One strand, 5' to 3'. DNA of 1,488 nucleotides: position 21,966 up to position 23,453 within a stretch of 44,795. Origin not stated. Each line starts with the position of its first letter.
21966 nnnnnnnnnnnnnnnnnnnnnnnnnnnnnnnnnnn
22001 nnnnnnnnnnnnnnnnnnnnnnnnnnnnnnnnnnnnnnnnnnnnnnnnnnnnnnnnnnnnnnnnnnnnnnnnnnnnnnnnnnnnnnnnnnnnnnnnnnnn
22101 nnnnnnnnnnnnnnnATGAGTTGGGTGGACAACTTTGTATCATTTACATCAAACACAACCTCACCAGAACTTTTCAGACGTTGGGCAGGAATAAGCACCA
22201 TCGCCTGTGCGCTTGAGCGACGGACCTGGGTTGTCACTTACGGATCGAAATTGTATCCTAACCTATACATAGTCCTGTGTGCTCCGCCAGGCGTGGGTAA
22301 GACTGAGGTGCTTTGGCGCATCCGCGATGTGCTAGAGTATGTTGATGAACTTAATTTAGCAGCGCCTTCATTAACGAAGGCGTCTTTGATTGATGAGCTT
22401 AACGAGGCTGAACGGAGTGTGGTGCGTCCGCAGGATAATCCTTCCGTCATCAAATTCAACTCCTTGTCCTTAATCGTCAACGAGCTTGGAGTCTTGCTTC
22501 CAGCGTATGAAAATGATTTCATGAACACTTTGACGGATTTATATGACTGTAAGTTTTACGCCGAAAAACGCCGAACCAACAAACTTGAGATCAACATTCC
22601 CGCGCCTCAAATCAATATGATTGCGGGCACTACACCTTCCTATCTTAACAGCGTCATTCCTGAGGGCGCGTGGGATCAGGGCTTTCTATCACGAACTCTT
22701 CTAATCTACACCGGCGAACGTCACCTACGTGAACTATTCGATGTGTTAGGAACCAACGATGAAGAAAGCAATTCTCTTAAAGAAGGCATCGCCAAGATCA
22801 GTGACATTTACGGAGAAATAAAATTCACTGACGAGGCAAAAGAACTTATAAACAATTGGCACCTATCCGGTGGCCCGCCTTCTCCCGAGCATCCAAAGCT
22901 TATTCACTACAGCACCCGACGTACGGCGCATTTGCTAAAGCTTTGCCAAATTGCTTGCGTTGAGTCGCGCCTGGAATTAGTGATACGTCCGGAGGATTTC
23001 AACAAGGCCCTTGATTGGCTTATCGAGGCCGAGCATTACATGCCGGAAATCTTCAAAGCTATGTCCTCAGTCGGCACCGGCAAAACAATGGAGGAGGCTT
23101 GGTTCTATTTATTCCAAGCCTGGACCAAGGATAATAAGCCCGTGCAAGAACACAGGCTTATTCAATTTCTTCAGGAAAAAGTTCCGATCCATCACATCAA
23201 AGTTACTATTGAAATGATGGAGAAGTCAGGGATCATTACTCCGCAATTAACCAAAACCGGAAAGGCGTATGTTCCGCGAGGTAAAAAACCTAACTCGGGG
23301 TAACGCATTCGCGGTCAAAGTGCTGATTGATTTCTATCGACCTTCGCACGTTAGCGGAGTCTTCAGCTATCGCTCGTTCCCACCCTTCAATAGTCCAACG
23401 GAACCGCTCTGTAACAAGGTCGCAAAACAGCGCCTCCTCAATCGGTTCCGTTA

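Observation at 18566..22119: Family-A DNA polymerase split inside its 3'-5' exonuclease domain by a four-gene insert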

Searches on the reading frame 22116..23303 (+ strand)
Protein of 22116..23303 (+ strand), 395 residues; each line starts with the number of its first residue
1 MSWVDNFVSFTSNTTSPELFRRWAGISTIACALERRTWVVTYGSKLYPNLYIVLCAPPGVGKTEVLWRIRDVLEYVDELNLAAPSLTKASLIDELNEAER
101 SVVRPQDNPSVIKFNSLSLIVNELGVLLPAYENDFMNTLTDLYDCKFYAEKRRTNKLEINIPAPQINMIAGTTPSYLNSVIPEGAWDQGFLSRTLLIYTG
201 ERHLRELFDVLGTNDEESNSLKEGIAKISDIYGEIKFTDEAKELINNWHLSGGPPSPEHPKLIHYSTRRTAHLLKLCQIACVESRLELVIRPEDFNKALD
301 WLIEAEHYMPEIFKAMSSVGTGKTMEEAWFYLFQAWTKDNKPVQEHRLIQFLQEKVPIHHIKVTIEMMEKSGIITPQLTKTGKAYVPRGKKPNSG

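Call 3: search_protein_families(library=pfam, proteins=[window:22116-23303:+], max_evalue=0.01)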
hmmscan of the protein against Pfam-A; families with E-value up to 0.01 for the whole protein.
window:22116-23303:+ (395 aa): 1 family
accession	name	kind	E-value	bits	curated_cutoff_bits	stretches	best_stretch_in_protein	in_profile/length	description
PF13148.11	DUF3987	-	9.1e-13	48.6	27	1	116-301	145-350/364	Protein of unknown function (DUF3987)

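Call 4: search_protein_families(library=phrogs, proteins=[window:22116-23303:+], max_evalue=0.001)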
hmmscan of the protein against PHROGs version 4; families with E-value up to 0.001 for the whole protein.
window:22116-23303:+ (395 aa): 6 families
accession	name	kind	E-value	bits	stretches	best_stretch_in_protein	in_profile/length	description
phrog_14296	-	DNA, RNA and nucleotide metabolism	1.9e-50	173.1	1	2-321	3-325/417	DNA primase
phrog_3022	-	DNA, RNA and nucleotide metabolism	3.3e-07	30.1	1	37-230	396-591/788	DNA primase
phrog_5311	-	DNA, RNA and nucleotide metabolism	4.6e-07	29.4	0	4-74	267-336/692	helicase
phrog_10514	-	DNA, RNA and nucleotide metabolism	1.2e-06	28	1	23-202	365-539/750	DNA primase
phrog_2373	-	DNA, RNA and nucleotide metabolism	3.4e-06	27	0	24-69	87-132/515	DNA helicase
phrog_25777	-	DNA, RNA and nucleotide metabolism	0.0007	18.8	1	149-206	622-679/907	DNA primase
